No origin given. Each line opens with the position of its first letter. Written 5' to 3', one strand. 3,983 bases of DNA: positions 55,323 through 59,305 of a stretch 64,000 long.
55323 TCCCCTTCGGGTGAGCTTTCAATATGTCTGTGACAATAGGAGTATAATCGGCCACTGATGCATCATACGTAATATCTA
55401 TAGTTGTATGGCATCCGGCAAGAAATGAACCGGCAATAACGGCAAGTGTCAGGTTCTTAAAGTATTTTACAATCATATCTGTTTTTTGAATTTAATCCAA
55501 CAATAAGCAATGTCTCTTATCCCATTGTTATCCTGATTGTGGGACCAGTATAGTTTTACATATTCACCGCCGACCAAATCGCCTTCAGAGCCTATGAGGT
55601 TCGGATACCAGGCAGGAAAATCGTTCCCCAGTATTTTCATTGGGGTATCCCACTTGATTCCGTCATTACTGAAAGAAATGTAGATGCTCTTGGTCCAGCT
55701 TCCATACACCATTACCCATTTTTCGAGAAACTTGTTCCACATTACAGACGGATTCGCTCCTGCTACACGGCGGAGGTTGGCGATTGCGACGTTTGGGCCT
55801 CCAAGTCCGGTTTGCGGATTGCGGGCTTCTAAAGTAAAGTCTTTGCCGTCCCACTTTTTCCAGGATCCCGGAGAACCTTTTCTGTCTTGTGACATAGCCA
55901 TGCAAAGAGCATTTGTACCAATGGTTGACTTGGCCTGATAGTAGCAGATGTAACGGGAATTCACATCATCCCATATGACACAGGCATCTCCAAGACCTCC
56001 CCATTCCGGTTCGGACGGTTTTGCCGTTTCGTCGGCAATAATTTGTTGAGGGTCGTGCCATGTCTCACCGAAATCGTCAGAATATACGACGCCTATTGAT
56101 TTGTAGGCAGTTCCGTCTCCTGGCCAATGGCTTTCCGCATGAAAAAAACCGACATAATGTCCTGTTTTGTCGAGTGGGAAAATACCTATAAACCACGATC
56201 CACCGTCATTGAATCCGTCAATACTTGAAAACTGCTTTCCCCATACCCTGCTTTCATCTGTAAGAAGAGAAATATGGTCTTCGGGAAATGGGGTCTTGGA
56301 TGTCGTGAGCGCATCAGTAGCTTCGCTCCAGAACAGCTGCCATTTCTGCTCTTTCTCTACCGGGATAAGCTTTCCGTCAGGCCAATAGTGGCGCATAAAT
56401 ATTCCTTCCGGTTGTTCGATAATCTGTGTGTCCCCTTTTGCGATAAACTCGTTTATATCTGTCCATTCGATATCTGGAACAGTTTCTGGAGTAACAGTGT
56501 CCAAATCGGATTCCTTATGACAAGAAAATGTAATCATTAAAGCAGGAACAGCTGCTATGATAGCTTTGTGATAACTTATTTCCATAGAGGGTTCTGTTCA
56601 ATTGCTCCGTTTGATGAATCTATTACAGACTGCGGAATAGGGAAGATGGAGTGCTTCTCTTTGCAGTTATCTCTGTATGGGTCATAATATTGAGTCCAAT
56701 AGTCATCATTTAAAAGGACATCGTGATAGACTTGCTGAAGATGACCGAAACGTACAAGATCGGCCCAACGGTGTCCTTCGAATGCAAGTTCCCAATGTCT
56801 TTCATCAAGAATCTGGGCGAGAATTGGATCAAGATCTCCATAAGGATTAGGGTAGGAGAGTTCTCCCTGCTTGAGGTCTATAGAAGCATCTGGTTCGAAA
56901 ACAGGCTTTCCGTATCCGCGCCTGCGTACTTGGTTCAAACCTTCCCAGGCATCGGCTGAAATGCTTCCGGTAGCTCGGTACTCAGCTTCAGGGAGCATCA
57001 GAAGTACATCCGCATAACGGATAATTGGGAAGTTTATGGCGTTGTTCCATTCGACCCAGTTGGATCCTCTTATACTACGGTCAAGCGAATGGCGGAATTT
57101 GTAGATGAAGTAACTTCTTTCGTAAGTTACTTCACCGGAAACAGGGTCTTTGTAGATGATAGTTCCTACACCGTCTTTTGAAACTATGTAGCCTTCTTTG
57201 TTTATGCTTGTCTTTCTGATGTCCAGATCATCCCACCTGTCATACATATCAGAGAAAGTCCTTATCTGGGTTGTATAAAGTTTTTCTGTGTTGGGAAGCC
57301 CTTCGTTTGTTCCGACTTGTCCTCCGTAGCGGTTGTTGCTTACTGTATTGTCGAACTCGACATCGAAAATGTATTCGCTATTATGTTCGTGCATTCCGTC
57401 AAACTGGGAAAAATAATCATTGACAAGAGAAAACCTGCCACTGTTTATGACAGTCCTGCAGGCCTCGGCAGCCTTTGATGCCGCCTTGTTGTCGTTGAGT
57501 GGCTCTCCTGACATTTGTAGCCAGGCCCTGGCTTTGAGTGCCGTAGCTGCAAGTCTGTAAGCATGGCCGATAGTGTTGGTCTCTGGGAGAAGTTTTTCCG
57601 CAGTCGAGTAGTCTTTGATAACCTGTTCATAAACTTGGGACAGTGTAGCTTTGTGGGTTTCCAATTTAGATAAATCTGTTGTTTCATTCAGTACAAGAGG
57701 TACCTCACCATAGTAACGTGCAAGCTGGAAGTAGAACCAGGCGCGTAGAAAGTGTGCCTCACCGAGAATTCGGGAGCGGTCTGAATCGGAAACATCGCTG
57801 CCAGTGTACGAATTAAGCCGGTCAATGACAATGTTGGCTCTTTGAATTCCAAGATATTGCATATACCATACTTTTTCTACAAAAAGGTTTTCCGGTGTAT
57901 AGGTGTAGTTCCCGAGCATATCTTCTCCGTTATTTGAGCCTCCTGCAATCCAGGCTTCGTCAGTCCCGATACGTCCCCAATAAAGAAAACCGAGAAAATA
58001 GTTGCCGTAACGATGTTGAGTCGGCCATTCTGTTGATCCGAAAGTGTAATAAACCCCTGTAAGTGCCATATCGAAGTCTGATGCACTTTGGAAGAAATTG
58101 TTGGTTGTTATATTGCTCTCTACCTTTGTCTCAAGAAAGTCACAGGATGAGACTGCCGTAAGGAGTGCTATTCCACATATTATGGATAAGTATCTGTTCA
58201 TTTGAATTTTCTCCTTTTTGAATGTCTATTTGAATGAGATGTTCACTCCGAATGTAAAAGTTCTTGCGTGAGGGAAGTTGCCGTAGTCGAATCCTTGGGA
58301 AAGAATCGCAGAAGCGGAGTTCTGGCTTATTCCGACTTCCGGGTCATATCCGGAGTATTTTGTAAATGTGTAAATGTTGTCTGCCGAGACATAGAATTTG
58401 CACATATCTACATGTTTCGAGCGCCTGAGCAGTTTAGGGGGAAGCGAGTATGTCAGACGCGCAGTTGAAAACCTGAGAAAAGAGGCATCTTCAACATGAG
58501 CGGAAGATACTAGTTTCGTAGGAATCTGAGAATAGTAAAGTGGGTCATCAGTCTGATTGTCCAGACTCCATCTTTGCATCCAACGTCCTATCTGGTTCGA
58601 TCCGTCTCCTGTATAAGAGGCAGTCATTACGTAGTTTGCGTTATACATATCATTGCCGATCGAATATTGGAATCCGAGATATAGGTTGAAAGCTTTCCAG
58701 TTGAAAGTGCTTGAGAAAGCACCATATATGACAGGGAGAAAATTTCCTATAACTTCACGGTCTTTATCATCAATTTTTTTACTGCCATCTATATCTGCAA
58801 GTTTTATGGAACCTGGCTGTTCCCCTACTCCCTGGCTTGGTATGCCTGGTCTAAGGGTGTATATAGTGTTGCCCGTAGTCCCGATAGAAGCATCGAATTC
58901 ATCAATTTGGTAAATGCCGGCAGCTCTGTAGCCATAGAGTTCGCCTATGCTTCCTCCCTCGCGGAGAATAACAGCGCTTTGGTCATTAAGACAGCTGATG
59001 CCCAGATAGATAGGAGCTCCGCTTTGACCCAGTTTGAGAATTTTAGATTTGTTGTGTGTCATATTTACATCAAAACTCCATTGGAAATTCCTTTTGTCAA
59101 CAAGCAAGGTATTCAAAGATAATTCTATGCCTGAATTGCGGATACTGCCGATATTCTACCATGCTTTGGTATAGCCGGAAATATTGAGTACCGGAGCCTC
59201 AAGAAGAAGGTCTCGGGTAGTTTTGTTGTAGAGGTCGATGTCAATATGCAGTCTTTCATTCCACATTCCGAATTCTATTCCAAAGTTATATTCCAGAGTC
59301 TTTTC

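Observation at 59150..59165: Single in-frame TAG splits the SusC transporter of the PUL (...GYTKAW-TAG-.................)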

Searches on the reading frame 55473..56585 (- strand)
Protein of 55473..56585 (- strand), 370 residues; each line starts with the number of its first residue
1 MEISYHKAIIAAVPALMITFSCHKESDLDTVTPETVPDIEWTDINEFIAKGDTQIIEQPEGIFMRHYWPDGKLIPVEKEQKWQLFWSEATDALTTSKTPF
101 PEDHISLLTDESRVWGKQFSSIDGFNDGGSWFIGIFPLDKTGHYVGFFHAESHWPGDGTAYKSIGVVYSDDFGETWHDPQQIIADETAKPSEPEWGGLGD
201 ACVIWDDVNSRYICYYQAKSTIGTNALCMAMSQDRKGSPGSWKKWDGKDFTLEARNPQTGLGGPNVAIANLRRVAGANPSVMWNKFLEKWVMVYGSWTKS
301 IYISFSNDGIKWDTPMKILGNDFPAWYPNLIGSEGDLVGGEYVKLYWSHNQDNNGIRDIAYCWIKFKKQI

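Call 9: search_protein_families(library=pfam, proteins=[window:55473-56585:-])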
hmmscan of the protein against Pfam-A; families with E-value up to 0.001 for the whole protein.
window:55473-56585:- (370 aa): 1 family
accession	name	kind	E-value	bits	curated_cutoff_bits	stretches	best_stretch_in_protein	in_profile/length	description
PF13810.12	DUF4185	-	0.00046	19.9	39.5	1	152-302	114-253/309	Domain of unknown function (DUF4185)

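Call 23: find_encoding_contigs(protein=window:55473-56585:-, flank=10000, max_places=10)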
Protein window:55473-56585:- (370 aa): 3 contigs read that carry it; 2 places shown.
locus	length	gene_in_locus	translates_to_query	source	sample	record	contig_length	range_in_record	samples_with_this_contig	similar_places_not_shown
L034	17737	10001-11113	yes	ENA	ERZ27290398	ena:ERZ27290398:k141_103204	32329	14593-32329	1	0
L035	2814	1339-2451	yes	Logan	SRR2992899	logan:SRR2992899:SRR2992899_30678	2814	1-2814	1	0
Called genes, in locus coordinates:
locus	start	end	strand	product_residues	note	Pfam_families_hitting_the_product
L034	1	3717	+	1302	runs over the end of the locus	PF07494:Reg_prop (faint), PF07495:Y_Y_Y, PF00512:HisKA (faint), PF02518:HATPase_c, PF00072:Response_reg, PF00165:HTH_AraC (faint), PF12833:HTH_18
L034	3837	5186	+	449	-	PF00801:PKD (faint), PF18911:PKD_4 (faint)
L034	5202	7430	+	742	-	PF13620:CarboxypepD_reg, PF13715:CarbopepD_reg_2, PF07715:Plug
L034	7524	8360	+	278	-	-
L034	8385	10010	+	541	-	PF14322:SusD-like_3, PF07980:SusD_RagB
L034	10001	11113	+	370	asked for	-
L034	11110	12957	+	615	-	PF13229:Beta_helix (faint), PF23763:Beta-barrel_GLAA-B_I, PF23764:Beta-barrel_GLAA-B_II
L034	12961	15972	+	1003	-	PF00135:COesterase, PF07859:Abhydrolase_3 (faint), PF20434:BD-FAE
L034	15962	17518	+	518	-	-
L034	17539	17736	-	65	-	?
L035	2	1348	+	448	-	?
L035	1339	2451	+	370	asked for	-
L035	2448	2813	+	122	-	?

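Call 37: search_protein_families(library=ncbifam, proteins=[window:55473-56585:-])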
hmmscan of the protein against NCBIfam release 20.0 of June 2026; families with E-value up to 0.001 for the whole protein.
window:55473-56585:- (370 aa): 0 families

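Call 42: search_solved_structures(query=window:55473-56585:-, max_evalue=0.01)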
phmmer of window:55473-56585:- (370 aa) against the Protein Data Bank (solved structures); distinct sequences matched with E-value up to 0.01: 2.
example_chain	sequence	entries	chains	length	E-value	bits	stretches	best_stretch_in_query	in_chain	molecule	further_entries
8url_A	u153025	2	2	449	0.00088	21.4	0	160-183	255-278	Exo-alpha-sialidase NanJ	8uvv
9c20_A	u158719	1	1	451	0.00089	21.4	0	160-183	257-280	exo-alpha-sialidase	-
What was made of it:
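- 55473..56585 (-): 370-aa protein of unknown function (weak, sub-threshold DUF4185 / sialidase-like hits). Calls 9, 42.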

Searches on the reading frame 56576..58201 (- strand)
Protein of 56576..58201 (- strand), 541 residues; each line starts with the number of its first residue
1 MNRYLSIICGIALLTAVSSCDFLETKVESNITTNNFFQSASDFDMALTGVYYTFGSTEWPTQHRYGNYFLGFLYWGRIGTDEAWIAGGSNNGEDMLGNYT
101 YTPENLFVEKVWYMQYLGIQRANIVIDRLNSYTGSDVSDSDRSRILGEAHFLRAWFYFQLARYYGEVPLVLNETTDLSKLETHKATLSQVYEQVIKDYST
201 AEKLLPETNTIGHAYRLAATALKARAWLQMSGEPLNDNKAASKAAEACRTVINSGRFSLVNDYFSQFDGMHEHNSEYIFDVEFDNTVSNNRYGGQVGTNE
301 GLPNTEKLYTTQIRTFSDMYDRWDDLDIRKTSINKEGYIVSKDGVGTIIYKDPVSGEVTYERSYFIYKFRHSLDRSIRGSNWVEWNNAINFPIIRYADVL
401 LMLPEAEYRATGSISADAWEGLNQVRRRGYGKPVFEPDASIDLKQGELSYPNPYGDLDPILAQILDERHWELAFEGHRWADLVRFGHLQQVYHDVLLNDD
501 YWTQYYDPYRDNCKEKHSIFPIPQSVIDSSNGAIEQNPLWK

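Call 9: search_protein_families(library=pfam, proteins=[window:56576-58201:-])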
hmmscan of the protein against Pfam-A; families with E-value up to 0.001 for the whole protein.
window:56576-58201:- (541 aa): 2 families
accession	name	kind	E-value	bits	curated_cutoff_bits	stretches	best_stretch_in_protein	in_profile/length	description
PF07980.17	SusD_RagB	-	2.1e-31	110.1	23.1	1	306-540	81-297/297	SusD family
PF14322.12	SusD-like_3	-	8e-27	95.2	27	1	21-228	1-191/191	Starch-binding associating with outer membrane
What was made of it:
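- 56576..58201 (-): SusD-family partner lipoprotein (541 aa), intact, 24 nt downstream of SusC and in the same frame. Pfam SusD_RagB and SusD-like_3 (call 9).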

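Call 21: find_encoding_contigs(protein=window:56576-58201:-, flank=5000, max_places=10)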
Protein window:56576-58201:- (541 aa): 7 contigs read that carry it; 4 places shown.
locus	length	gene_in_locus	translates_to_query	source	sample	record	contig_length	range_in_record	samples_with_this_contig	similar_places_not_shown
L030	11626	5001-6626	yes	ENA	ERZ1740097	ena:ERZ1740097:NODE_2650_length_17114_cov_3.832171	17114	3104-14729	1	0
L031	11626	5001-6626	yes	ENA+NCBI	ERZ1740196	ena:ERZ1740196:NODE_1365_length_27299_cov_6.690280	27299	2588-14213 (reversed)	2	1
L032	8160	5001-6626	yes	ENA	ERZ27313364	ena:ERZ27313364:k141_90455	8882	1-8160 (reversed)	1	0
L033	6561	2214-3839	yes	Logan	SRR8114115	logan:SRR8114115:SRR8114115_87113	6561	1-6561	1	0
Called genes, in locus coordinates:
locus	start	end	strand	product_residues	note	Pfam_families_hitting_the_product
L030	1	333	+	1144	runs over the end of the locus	?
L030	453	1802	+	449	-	PF00801:PKD (faint), PF18911:PKD_4 (faint)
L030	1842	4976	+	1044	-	PF13620:CarboxypepD_reg, PF13715:CarbopepD_reg_2, PF07715:Plug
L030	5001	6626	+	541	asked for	PF14322:SusD-like_3, PF07980:SusD_RagB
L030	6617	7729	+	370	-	-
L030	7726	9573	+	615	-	PF13229:Beta_helix (faint), PF23763:Beta-barrel_GLAA-B_I, PF23764:Beta-barrel_GLAA-B_II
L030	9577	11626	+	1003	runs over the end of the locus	PF00135:COesterase, PF07859:Abhydrolase_3 (faint), PF20434:BD-FAE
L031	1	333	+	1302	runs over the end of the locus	PF07494:Reg_prop (faint), PF07495:Y_Y_Y, PF00512:HisKA (faint), PF02518:HATPase_c, PF00072:Response_reg, PF00165:HTH_AraC (faint), PF12833:HTH_18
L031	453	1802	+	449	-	PF00801:PKD (faint), PF18911:PKD_4 (faint)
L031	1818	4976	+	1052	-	PF13620:CarboxypepD_reg, PF13715:CarbopepD_reg_2, PF07715:Plug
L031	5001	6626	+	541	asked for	PF14322:SusD-like_3, PF07980:SusD_RagB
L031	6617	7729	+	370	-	-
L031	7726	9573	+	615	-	PF13229:Beta_helix (faint), PF23763:Beta-barrel_GLAA-B_I, PF23764:Beta-barrel_GLAA-B_II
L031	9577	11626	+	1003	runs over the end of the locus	PF00135:COesterase, PF07859:Abhydrolase_3 (faint), PF20434:BD-FAE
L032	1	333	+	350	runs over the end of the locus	?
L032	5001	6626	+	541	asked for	PF14322:SusD-like_3, PF07980:SusD_RagB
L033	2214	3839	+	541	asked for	PF14322:SusD-like_3, PF07980:SusD_RagB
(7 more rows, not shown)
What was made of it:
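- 56576..58201 (-): The protein is identical in conspecific contigs (call 21).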

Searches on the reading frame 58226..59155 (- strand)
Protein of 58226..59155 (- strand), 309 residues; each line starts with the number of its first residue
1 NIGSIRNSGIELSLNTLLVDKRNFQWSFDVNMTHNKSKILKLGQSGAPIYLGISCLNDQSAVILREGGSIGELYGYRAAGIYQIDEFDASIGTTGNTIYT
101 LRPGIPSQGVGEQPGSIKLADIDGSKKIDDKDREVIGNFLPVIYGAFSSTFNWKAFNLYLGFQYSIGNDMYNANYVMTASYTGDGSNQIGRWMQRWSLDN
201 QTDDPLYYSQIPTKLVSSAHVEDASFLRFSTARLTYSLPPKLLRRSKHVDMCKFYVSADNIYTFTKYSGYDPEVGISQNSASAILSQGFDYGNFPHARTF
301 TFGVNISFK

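Call 9: search_protein_families(library=pfam, proteins=[window:58226-59155:-])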
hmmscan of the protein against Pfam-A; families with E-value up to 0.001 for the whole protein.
window:58226-59155:- (309 aa): 0 families

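Call 17: list_cluster_members(proteins=[P0067, P0001, window:58226-59116:-])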
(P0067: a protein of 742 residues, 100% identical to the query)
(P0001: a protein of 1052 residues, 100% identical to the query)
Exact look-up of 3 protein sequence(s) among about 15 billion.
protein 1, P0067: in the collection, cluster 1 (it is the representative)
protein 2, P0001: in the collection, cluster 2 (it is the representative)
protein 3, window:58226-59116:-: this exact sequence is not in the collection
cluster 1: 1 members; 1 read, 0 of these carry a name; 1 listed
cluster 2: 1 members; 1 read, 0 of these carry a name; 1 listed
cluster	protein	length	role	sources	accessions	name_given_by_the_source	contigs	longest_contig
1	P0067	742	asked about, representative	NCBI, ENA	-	-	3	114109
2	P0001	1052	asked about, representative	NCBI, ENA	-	-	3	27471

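Call 26: find_encoding_contigs(protein=window:58226-59062:-, flank=10000, max_places=10)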
Protein window:58226-59062:- (278 aa): no gene with exactly this product is on record in the collection.

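Call 37: search_protein_families(library=ncbifam, proteins=[window:58226-59155:-])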
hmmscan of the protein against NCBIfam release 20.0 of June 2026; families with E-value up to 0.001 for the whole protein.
window:58226-59155:- (309 aa): 1 family
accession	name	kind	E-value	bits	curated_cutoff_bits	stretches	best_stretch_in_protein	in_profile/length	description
TIGR04056.1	OMP_RagA_SusC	subfamily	8.8e-61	206.4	368.25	1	1-308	706-981/981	SusC/RagA family TonB-linked outer membrane protein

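Call 40: list_cluster_members(proteins=[window:58229-59062:-, window:58229-59116:-, window:58229-59107:-])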
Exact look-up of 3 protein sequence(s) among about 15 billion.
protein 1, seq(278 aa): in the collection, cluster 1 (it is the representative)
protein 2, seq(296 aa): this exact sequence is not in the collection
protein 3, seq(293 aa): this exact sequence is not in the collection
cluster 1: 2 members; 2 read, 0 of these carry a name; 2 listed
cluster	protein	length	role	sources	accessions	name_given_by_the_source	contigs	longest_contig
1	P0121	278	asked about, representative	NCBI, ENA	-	-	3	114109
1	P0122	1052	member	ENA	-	-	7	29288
